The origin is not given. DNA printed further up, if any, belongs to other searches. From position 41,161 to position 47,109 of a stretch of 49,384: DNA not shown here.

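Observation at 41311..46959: Giant secreted mosaic protein joining two different LRR solenoids, Ig-like/Calx-beta/cadherin-like modules and a leishmanolysin-type protease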

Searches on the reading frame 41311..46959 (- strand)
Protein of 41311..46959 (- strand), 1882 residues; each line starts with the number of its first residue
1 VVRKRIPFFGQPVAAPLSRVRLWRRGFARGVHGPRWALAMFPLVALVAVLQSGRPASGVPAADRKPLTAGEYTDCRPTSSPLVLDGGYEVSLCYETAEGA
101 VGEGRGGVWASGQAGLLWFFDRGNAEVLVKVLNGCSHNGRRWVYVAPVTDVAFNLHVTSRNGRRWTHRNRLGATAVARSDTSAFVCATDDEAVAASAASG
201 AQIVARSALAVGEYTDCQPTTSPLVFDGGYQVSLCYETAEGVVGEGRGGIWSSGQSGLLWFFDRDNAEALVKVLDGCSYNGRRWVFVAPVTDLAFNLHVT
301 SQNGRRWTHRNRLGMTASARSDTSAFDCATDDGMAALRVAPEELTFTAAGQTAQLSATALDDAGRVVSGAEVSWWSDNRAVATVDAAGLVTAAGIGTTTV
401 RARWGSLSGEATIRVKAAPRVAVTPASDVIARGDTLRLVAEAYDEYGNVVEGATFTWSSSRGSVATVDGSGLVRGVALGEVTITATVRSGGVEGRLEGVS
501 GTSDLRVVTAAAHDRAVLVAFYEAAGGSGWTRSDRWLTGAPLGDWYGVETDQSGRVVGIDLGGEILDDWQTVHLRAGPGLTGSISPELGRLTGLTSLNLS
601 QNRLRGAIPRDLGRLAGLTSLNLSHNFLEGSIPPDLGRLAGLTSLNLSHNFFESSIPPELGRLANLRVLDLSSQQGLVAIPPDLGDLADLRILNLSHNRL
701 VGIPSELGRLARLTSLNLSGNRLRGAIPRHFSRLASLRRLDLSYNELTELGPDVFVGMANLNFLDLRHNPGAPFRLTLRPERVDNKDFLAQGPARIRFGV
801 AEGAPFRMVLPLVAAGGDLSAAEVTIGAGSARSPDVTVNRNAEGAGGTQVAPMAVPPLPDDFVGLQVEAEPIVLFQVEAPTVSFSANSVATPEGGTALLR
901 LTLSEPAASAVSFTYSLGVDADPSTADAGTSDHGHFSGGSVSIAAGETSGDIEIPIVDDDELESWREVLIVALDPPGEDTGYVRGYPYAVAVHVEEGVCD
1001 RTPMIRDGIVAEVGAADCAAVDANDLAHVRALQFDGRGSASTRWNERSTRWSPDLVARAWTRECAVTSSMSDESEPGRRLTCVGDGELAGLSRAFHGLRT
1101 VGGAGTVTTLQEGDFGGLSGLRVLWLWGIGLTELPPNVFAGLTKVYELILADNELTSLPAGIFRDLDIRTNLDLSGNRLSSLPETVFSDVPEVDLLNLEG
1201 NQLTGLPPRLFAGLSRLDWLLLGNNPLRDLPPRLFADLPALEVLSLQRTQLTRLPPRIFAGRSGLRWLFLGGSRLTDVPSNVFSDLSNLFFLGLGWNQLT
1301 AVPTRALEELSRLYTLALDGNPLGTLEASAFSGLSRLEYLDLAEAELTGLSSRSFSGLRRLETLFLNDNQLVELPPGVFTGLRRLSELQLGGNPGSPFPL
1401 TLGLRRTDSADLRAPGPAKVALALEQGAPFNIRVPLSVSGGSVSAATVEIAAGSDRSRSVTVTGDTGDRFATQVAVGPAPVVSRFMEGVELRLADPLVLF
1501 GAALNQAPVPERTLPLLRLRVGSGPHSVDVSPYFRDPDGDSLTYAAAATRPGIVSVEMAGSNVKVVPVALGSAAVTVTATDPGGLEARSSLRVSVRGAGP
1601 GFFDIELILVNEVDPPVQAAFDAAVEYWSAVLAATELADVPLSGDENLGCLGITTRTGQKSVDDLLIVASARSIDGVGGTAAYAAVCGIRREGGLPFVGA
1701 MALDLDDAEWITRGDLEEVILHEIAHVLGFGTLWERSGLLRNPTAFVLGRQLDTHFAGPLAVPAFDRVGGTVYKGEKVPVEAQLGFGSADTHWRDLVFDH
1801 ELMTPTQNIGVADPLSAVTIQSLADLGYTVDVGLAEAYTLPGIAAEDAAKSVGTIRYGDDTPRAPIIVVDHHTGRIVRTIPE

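Call 5: search_protein_families(library=pfam, proteins=[window:41311-46959:-], max_evalue=0.1)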
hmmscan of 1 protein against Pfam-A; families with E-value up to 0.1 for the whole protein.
window:41311-46959:- (1882 aa): 13 families
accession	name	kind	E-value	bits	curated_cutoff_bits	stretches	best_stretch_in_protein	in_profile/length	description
PF13855.12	LRR_8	-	9.8e-89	291.5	27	12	712-770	2-60/61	Leucine rich repeat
PF12799.13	LRR_4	-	1.7e-40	136.6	27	7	690-723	3-36/44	Leucine Rich repeats (2 copies)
PF00560.39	LRR_1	-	1.1e-29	96.5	20.6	2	618-639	2-23/23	Leucine Rich Repeat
PF02368.24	Big_2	-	8.1e-22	77.4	22.8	2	419-490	3-71/79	Bacterial Ig-like domain (group 2)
PF23598.1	LRR_14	-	6.5e-21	74.9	40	3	683-766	42-121/353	Leucine-rich repeat region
PF01457.22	Peptidase_M8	-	3.5e-09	36.3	21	1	1662-1837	165-334/529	Leishmanolysin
PF23211.1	LRR_LRWD1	-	3.7e-08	33.7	28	1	634-701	10-77/190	Leucine-rich repeat and WD repeat-containing protein 1, LRR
PF02369.22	Big_1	-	9.1e-06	26.1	34.9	2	429-486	11-67/93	Bacterial Ig-like domain (group 1)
PF14580.12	LRR_9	-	1.1e-05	25.6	30.5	0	1334-1393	41-98/175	Leucine-rich repeat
PF22359.2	Big-like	-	0.0011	19.6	27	1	372-417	3-48/48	Bacterial Ig-like domain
PF17963.7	Big_9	-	0.0027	19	23.6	1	1505-1593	1-88/89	Bacterial Ig domain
PF20578.4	aBig_2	-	0.0076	16.5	27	0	450-493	32-77/89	Atrophied bacterial Ig domain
PF00413.30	Peptidase_M10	-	0.034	14.4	24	1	1672-1731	65-123/159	Matrixin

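Call 6: search_protein_families(library=ncbifam, proteins=[window:41311-46959:-], max_evalue=0.1)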
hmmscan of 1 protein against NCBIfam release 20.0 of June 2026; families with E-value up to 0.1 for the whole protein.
window:41311-46959:- (1882 aa): 5 families
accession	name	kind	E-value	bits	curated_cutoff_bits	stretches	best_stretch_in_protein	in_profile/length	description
NF041381.1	XopAC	subfamily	2.7e-41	141.7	450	4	654-770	79-194/451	XopAC/AvrAC family type III secretion system effector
NF047464.1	FibnectbindLIC11051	equivalog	2.3e-36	125.5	1000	3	1118-1280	487-644/685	LIC_11051 family fibronectin-binding protein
NF041400.1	XopAE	equivalog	4.5e-33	114.9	600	3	583-768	10-194/478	type III secretion system effector XopAE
NF041351.1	XopL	equivalog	1.2e-25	90.3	500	3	1118-1304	73-265/497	type III secretion system leucine-rich repeat domain-containing effector XopL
NF038122.1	metallo_LGF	subfamily_domain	0.035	14.2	80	0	1715-1743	142-170/274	NF038122 family metalloprotease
